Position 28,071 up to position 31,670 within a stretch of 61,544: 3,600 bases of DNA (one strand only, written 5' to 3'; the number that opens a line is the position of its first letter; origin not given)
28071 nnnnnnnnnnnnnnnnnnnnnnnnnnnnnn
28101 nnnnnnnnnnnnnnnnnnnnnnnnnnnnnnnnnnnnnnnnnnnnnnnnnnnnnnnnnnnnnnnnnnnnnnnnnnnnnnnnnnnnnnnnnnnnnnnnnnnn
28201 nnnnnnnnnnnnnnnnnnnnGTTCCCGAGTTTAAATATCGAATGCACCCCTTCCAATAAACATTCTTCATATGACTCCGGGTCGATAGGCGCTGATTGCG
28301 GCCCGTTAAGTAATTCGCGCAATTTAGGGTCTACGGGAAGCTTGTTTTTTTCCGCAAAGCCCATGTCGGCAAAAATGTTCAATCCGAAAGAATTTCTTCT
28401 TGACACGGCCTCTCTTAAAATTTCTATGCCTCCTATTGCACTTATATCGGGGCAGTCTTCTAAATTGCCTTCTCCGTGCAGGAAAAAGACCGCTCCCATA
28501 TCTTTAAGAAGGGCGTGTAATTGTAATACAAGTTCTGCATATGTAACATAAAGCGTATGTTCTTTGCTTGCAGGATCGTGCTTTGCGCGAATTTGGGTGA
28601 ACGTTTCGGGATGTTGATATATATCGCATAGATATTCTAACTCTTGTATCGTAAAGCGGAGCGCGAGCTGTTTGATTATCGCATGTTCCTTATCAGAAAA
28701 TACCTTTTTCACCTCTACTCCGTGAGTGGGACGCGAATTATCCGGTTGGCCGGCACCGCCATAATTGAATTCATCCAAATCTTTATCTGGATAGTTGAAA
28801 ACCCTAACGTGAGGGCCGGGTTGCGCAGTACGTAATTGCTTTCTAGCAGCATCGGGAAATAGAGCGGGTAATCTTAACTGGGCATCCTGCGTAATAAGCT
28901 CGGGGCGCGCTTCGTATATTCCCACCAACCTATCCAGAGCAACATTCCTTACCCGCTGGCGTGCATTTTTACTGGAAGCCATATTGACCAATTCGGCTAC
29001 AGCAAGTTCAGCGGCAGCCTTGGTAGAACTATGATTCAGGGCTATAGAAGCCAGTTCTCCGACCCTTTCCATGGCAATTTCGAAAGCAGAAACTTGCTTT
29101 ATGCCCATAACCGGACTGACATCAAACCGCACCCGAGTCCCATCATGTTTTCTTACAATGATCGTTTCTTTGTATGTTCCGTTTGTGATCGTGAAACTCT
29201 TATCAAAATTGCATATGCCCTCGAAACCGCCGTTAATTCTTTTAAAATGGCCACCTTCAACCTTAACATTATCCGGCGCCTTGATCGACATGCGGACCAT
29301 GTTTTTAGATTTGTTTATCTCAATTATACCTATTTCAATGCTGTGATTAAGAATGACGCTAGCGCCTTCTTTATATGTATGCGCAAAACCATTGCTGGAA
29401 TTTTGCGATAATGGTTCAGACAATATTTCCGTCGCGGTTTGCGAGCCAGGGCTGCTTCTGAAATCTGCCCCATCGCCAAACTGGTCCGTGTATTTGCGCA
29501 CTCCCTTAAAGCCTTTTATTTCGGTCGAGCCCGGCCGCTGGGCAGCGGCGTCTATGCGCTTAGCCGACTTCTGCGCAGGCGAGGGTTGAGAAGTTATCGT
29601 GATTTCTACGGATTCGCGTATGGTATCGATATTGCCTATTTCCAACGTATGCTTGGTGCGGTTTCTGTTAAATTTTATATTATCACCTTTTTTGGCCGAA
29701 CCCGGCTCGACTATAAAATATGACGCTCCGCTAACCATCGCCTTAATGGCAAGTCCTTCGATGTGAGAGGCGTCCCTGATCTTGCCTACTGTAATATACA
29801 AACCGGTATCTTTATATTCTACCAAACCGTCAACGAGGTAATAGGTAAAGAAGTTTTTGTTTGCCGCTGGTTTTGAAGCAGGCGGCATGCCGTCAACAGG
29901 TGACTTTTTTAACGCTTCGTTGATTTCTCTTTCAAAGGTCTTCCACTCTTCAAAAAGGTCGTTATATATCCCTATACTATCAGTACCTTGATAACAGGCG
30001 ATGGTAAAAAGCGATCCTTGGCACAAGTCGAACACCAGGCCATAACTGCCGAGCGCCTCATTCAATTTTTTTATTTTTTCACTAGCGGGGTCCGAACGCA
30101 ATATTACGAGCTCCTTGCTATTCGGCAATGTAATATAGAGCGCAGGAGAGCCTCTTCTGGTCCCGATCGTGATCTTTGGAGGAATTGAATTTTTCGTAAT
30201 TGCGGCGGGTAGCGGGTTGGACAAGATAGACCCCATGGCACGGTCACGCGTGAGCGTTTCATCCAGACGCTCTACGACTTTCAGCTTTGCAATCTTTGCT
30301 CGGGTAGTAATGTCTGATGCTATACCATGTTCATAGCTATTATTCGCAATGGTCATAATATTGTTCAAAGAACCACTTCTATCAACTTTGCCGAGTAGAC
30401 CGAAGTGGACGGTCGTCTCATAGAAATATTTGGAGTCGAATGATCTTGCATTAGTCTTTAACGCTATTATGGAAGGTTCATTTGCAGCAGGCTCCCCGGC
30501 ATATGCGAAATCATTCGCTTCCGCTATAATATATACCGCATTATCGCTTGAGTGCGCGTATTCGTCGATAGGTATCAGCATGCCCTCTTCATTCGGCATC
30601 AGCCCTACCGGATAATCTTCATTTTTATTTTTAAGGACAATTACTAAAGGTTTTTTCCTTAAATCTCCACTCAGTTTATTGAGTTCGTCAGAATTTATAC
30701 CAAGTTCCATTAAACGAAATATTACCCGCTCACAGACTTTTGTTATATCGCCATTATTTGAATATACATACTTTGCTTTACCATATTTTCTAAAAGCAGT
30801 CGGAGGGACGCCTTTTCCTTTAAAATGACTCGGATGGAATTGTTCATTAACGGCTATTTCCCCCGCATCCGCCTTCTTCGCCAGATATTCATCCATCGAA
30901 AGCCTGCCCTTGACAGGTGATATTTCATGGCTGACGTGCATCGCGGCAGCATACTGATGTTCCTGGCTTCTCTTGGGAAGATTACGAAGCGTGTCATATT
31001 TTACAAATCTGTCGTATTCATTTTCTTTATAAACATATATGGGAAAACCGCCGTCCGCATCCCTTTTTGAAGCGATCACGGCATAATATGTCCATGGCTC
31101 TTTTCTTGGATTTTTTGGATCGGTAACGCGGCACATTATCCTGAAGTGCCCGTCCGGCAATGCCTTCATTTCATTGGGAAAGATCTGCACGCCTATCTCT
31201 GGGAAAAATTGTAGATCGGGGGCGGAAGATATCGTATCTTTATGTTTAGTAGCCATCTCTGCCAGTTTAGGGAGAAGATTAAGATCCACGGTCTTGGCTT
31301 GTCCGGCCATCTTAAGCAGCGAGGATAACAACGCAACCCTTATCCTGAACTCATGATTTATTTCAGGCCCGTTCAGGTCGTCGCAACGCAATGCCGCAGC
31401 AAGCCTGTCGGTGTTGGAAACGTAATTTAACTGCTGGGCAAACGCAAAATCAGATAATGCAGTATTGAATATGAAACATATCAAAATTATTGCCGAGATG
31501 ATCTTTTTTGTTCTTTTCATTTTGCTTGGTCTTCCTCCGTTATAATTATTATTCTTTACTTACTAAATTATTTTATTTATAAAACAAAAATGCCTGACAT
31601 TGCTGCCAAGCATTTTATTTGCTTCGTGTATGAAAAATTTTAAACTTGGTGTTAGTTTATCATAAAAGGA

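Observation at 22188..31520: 3110-aa Sec-signal giant protein assembled from unrelated enzyme-like, HEAT-like and winged-helix-like modules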

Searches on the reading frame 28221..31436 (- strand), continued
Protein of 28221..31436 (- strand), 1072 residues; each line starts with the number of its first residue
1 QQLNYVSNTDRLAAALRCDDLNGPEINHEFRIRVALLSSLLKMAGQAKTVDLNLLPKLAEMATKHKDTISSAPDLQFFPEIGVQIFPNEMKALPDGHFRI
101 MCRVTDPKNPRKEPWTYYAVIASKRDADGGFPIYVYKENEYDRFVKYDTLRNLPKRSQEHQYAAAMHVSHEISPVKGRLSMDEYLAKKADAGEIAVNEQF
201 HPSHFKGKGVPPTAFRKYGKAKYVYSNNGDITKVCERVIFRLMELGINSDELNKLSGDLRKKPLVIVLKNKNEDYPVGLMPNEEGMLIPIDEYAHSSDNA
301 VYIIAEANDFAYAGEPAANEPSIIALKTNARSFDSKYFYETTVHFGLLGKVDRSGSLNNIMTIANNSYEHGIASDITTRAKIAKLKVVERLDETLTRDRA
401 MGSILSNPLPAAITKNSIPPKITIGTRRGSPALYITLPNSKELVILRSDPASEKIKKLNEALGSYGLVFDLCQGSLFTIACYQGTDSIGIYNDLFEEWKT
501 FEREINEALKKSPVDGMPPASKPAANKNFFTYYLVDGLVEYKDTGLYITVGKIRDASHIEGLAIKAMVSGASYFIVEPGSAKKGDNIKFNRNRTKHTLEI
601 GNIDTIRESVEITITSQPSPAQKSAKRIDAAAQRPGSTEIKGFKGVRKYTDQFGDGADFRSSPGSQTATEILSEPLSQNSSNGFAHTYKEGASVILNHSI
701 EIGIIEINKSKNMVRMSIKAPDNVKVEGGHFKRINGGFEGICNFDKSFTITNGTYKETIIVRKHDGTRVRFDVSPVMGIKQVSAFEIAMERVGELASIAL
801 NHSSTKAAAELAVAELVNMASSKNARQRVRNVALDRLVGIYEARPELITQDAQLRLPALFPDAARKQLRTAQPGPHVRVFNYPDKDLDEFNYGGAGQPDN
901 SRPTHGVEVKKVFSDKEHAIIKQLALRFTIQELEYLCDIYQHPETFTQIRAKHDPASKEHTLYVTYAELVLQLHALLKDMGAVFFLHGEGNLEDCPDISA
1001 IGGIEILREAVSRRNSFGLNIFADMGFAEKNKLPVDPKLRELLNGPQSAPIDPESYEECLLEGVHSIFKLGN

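Call 70: find_encoding_contigs(protein=P0033, flank=10000, max_places=1)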
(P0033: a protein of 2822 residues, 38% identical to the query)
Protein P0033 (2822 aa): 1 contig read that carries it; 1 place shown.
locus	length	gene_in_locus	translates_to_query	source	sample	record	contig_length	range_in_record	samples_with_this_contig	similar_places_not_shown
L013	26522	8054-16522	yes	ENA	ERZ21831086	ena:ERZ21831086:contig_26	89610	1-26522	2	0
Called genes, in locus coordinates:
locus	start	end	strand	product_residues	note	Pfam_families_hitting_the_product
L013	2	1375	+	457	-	?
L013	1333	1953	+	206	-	PF07516:SecA_SW, PF02810:SEC-C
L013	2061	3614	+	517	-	PF20154:LNT_N, PF00795:CN_hydrolase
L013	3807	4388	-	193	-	PF01797:Y1_Tnp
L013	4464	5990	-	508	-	PF13541:ChlI, PF00493:MCM (faint), PF00158:Sigma54_activat (weak), PF01078:Mg_chelatase, PF07728:AAA_5, PF13335:Mg_chelatase_C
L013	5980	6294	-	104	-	PF02021:UPF0102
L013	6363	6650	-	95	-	PF04026:SpoVG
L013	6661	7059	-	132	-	-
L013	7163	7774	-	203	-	PF08281:Sigma70_r4_2 (weak)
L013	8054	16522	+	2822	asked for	-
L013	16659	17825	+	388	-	PF00990:GGDEF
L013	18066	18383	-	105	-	-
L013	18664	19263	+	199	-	PF00872:Transposase_mut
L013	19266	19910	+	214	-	PF00872:Transposase_mut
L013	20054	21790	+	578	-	PF14716:HHH_8, PF14520:HHH_5 (weak), PF14791:DNA_pol_B_thumb, PF02811:PHP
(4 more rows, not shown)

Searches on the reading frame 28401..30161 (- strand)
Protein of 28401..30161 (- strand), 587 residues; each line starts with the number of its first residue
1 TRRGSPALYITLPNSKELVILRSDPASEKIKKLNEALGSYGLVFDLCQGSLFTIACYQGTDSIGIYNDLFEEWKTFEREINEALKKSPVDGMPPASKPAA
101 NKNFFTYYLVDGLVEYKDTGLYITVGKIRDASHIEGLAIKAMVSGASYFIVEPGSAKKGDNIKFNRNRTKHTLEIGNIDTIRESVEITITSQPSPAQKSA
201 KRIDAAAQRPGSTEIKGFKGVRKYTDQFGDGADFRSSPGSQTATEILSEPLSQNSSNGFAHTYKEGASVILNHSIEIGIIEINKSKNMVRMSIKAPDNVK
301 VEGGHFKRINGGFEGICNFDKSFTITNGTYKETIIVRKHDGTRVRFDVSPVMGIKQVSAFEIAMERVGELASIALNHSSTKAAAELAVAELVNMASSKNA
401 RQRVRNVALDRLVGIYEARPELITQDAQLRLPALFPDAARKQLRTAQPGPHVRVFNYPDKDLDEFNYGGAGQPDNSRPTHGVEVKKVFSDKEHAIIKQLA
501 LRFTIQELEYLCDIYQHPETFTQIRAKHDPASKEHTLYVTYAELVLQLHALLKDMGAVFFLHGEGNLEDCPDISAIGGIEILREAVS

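Call 76: search_solved_structures(query=window:28401-30161:-, max_evalue=5)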
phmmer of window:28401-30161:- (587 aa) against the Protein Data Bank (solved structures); distinct sequences matched with E-value up to 5: 1.
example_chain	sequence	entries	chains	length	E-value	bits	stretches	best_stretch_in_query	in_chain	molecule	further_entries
8k40_A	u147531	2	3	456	0.24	13.3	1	257-330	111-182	NAD(P)/FAD-dependent oxidoreductase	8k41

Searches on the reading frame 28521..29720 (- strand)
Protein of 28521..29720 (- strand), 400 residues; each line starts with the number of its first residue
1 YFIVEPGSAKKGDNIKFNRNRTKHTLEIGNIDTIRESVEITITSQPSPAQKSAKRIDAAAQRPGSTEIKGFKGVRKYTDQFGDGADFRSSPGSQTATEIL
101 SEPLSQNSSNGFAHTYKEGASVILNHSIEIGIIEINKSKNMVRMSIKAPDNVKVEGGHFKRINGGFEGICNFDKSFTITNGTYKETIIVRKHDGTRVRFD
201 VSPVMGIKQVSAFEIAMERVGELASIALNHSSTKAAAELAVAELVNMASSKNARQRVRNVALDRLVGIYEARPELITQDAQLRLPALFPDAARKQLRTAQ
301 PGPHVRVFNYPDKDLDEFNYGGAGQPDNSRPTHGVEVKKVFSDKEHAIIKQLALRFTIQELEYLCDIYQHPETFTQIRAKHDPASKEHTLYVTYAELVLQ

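Call 23: search_protein_families(library=pfam, proteins=[window:28521-29720:-], max_evalue=5)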
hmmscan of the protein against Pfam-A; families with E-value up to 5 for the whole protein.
window:28521-29720:- (400 aa): 1 family
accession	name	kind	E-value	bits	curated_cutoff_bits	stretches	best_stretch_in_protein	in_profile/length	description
PF02599.21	CsrA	-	0.00044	20.6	27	1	116-154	6-42/53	Global regulator protein family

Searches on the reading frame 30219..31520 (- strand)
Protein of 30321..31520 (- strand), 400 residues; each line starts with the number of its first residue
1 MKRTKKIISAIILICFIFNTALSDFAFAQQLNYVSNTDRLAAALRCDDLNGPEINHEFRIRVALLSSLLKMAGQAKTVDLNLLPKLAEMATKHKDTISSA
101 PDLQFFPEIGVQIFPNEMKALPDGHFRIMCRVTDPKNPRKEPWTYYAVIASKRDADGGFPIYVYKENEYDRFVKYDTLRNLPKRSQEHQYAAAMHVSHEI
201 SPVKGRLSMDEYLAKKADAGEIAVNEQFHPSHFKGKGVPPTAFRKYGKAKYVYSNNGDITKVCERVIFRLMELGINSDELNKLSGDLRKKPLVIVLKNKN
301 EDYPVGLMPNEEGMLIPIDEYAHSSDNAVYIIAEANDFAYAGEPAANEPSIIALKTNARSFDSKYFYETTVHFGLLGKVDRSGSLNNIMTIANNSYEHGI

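Call 23: search_protein_families(library=pfam, proteins=[window:30321-31520:-], max_evalue=5)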
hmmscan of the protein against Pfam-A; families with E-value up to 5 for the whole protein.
window:30321-31520:- (400 aa): 0 families

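Call 48: predict_structure(alignment_id=A2)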
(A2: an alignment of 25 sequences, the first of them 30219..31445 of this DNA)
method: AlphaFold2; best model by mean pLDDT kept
length: 409 residues; sequences in the alignment: 25
mean_pLDDT: 81.0   pTM: 0.77
mean pLDDT of the five models: 81.0, 81.0, 79.7, 79.3, 77.2
residues with pLDDT >= 90: 145; 70-90: 191; 50-70: 37; < 50: 36
segments of 3 or more residues with pLDDT < 50: 1-16, 64-83
pLDDT, mean of each block of 10 residues (from residue 1): 40 51 76 82 79 75 43 38 65 84 86 84 88 87 81 74 83 85 91 92 81 65 89 90 95 96 92 93 92 93 91 77 81 83 93 89 93 91 94 76 80
secondary structure, 60 per line:
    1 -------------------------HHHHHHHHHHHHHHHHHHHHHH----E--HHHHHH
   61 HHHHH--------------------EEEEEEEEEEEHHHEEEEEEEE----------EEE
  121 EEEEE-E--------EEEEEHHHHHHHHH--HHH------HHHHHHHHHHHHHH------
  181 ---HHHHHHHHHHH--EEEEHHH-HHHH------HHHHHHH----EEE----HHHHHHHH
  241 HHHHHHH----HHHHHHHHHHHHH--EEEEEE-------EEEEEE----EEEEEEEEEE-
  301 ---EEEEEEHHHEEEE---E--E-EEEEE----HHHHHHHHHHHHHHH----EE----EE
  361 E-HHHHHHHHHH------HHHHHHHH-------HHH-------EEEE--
elements in order: H26-47 H55-65 E86-96 E100-107 E118-125 E136-140 H141-149 H161-174 H184-194 E197-200 H205-208 H215-221 E226-228 H233-247 H252-264 E267-272 E280-285 E290-299 E304-309 E313-316 E325-329 H334-348 E359-361 H363-372 H379-386 E404-407

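Call 51: fold_search(model_id=the predicted structure, library=pdb)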
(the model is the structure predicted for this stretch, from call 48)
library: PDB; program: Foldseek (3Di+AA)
matches with E <= 10: 716; with E <= 0.001: 0
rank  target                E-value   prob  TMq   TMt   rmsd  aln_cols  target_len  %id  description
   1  5i7k_A                1.3e-01  0.06  0.07  0.13  19.2       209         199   12  Crystal Structure of Human SPLUNC1 Dolphin Mutant D1 (G58A, S61A, G62E, G63D, G66D, I67T) (released 2016-05-18)
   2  4akz_A                1.5e-01  0.20  0.11  0.27  13.3       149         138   16  CRYSTAL STRUCTURE OF VIRB8 FROM BRUCELLA SUIS (released 2012-09-05)
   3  2bhm_D                1.5e-01  0.18  0.11  0.27  13.2       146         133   16  Crystal structure of VirB8 from Brucella suis (released 2005-03-16)
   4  6kac_P                1.7e-01  0.33  0.13  0.24   9.4       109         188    9  Cryo-EM structure of the C2S2-type PSII-LHCII supercomplex from Chlamydomonas reihardtii (released 2019-10-23)
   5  2bhm_A                1.7e-01  0.21  0.12  0.29  12.8       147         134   15  Crystal structure of VirB8 from Brucella suis (released 2005-03-16)
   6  5jbs_C                2.5e-01  0.30  0.12  0.35  12.6       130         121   18  Conformational changes during monomer-to-dimer transition of Brucella suis VirB8 (released 2017-03-01)
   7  2kxg_MODEL_1_A        2.5e-01  0.20  0.11  0.34  12.2       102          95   15  The solution structure of the squash aspartic acid proteinase inhibitor (SQAPI) (released 2010-06-09)
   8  5jbs_A                2.7e-01  0.20  0.11  0.27  12.6       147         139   14  Conformational changes during monomer-to-dimer transition of Brucella suis VirB8 (released 2017-03-01)
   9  8iff_B                2.7e-01  0.06  0.09  0.05  22.4       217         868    8  Cryo-EM structure of Arabidopsis phytochrome A. (released 2023-08-02)
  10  4nhf_A                2.8e-01  0.16  0.11  0.26  12.8       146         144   10  Crystal structure of the soluble domain of TrwG Type IV secretion machinery from Bartonella grahamii (released 2014-03-05)
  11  2bhm_B                2.8e-01  0.15  0.11  0.28  13.2       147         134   15  Crystal structure of VirB8 from Brucella suis (released 2005-03-16)
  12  8z9b_A                3.0e-01  0.66  0.11  0.35   7.1        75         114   13  Low molecular weight antigen MTB12 (released 2024-05-29)
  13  2gey_A                3.0e-01  0.13  0.13  0.25  15.5       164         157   13  Crystal Structure of AclR a putative hydroxylase from Streptomyces galilaeus (released 2006-07-18)
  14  6baq_D                3.4e-01  0.04  0.08  0.13  17.4       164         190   11  Mus musculus BPIFA1 (released 2018-05-09)
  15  5aiw_MODEL_1_A        3.6e-01  0.16  0.12  0.30   9.8       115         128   10  NMR solution structure of the putative transfer protein TraH from Gram-positive conjugative plasmid pIP501 (released 2016-03-09)
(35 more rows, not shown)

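Call 88: search_solved_structures(query=A2, max_evalue=1)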
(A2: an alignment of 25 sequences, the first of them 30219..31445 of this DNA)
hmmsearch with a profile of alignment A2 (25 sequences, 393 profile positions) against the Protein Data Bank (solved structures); distinct sequences matched with E-value up to 1: 2.
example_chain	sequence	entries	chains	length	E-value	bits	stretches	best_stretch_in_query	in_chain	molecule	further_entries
7uus_Q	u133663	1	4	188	0.26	13.5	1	335-380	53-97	[NiFe]-Hydrogenase Huc Membrane Associated Subunit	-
2z3x_A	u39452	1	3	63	0.87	11.8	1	314-360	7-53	Small, acid-soluble spore protein C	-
